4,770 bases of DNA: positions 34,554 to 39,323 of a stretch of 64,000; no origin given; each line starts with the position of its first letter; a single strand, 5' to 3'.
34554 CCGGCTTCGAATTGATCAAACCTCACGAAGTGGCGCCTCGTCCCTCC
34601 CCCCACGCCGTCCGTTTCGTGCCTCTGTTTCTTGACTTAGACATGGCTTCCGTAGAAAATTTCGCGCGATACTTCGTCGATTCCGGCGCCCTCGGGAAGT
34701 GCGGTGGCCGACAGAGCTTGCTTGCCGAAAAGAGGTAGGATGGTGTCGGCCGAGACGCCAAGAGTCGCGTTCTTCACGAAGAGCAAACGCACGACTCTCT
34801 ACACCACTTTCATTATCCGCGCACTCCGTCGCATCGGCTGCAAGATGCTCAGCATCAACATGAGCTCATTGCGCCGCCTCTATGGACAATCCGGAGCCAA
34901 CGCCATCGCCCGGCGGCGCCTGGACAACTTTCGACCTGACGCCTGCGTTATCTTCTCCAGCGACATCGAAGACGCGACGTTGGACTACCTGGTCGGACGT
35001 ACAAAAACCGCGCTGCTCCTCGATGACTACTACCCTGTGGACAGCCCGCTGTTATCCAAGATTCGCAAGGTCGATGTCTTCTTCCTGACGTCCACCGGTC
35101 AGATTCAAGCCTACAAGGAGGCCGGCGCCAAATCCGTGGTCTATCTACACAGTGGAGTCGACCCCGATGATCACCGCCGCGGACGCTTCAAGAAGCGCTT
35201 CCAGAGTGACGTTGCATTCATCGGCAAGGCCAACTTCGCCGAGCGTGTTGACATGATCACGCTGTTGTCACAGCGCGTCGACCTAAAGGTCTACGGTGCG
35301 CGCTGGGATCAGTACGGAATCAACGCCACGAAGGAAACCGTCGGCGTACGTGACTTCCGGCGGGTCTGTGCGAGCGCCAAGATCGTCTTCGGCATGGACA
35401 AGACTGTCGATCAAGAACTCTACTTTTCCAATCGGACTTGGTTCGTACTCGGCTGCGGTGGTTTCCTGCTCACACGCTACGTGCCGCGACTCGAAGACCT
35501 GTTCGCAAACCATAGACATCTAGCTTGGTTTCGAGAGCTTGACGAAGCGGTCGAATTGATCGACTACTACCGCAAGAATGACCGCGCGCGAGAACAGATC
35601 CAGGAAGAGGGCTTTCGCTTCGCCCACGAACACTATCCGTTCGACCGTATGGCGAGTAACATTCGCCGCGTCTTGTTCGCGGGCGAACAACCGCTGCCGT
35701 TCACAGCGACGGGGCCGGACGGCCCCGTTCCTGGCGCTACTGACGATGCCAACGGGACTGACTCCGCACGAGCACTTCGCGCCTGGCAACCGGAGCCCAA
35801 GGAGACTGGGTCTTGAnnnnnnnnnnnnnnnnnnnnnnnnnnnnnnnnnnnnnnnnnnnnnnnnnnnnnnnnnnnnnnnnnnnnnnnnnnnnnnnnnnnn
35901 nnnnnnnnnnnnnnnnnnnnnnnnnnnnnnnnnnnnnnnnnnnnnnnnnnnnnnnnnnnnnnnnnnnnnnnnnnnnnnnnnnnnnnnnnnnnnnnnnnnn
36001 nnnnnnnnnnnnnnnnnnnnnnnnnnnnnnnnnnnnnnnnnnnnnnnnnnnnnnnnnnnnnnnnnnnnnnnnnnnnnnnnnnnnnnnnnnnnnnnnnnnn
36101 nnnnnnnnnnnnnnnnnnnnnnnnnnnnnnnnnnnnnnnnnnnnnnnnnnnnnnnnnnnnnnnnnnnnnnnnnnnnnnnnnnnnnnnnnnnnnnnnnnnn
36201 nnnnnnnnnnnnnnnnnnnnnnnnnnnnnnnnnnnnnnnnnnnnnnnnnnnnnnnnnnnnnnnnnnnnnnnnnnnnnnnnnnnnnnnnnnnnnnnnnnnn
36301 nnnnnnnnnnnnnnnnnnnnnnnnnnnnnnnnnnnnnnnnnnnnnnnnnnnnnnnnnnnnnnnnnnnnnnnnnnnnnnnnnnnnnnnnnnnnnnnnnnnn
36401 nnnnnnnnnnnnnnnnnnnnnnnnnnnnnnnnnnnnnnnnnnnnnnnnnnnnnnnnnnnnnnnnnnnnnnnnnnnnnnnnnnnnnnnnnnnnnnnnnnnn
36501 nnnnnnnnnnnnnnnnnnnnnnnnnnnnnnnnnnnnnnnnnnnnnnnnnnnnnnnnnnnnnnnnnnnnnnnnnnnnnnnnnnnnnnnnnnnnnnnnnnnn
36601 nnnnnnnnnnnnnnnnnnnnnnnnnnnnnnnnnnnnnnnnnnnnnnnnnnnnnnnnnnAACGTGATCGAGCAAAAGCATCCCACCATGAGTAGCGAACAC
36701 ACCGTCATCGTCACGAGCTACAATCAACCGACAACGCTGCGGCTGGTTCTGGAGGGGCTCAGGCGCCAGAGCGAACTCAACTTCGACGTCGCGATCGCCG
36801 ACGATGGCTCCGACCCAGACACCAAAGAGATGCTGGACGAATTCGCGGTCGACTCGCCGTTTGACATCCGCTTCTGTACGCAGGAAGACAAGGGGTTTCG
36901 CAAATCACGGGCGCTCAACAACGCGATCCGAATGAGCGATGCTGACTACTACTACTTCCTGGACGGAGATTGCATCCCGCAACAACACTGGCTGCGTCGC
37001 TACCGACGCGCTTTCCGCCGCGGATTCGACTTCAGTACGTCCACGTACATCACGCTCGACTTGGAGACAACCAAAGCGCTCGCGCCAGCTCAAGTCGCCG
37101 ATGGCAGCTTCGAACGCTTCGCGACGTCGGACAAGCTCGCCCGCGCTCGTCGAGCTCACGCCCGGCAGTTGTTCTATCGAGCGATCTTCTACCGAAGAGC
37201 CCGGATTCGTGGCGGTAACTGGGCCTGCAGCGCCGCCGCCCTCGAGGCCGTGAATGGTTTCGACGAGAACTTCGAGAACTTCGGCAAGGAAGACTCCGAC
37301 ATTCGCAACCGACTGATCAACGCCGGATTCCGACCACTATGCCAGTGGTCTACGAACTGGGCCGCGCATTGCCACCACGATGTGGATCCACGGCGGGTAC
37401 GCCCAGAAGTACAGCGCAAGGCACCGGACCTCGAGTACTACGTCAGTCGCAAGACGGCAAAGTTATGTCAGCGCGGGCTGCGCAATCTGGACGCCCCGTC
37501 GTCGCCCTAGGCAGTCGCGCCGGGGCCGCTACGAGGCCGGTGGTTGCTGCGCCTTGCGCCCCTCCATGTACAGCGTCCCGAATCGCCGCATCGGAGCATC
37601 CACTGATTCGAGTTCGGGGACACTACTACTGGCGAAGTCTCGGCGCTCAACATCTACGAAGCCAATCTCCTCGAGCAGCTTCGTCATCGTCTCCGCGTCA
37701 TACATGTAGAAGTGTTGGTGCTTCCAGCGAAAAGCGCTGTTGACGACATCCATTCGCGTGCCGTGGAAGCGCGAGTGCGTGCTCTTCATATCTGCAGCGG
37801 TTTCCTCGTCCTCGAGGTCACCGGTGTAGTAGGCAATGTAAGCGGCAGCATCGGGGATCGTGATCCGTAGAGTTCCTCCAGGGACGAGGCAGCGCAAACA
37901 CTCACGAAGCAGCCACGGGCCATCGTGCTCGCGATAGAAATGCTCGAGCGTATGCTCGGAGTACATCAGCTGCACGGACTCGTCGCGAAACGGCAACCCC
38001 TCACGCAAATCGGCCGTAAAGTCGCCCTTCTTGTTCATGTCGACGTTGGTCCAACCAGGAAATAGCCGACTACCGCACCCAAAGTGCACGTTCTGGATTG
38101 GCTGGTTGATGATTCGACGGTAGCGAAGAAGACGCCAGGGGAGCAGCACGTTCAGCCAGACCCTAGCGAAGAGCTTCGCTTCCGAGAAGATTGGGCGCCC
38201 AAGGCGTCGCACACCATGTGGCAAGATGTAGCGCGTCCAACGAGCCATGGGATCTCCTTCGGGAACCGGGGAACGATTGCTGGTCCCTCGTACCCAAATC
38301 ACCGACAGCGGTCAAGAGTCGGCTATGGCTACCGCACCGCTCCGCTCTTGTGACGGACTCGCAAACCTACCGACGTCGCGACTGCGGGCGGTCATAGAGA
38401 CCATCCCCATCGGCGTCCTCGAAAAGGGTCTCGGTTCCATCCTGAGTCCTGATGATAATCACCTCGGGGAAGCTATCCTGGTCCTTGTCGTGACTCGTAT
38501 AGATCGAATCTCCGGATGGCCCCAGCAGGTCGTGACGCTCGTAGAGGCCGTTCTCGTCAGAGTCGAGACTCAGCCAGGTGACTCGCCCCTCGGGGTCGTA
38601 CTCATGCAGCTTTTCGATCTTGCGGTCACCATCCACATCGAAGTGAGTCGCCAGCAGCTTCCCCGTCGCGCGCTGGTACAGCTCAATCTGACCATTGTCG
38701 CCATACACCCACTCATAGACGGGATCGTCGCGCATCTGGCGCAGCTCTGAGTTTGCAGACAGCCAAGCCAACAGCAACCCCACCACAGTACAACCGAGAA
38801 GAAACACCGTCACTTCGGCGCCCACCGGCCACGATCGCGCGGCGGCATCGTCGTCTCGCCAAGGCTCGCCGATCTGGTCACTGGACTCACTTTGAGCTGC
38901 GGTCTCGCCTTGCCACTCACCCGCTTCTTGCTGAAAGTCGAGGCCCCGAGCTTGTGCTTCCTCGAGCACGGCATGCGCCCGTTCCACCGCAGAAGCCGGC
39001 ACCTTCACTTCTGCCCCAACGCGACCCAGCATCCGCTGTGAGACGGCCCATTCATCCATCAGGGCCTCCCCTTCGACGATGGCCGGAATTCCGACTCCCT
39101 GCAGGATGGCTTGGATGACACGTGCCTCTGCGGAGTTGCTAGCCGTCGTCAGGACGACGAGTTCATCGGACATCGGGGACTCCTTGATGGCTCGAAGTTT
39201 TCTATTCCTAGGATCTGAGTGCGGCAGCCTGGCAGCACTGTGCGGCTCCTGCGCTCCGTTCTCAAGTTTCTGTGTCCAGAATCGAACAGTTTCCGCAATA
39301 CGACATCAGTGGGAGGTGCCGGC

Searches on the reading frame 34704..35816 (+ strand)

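Call 25: search_protein_families(library=pfam, proteins=[window:34704-35816:+], max_evalue=0.001)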
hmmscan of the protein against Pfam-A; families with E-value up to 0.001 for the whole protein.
window:34704-35816:+ (370 aa): 1 family
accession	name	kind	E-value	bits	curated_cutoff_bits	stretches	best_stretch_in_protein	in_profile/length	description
PF13524.12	Glyco_trans_1_2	-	4.7e-20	72.5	25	1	190-318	13-140/144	Glycosyl transferase-like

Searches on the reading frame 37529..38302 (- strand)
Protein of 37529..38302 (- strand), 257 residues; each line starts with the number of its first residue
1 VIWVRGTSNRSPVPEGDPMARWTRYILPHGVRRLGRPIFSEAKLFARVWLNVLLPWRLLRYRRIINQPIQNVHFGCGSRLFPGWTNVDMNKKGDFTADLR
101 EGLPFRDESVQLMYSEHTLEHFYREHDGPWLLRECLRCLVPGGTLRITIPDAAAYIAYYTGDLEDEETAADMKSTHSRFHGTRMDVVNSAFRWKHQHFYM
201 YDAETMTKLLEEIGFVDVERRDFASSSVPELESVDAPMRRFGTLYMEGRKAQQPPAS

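Call 28: search_protein_families(library=pfam, proteins=[window:37529-38302:-], max_evalue=0.001)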
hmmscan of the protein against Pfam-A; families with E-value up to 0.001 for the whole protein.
window:37529-38302:- (257 aa): 3 families
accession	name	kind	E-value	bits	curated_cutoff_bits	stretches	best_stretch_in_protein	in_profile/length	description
PF08241.18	Methyltransf_11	-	2.2e-07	31.8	21.2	1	96-146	48-94/95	Methyltransferase domain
PF13489.12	Methyltransf_23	-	4.1e-06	27.1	27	1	100-219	72-163/164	Methyltransferase domain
PF13649.12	Methyltransf_25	-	0.00048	21.2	27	0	97-143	53-97/97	Methyltransferase domain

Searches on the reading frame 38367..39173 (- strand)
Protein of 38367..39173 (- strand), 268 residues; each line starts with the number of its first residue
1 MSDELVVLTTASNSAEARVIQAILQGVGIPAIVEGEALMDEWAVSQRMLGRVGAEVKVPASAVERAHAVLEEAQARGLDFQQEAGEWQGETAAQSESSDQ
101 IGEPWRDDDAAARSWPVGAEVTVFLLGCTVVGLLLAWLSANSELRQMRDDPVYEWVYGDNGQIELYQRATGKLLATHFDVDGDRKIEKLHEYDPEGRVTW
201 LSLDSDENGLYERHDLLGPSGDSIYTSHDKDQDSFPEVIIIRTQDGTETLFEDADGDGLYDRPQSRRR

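Call 28: search_protein_families(library=pfam, proteins=[window:38367-39173:-], max_evalue=0.001)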
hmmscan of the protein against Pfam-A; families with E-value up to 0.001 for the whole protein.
window:38367-39173:- (268 aa): 1 family
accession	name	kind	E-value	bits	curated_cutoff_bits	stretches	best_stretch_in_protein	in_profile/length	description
PF09413.15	DUF2007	-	5e-07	30.2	25.7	1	8-74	4-66/66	Putative prokaryotic signal transducing protein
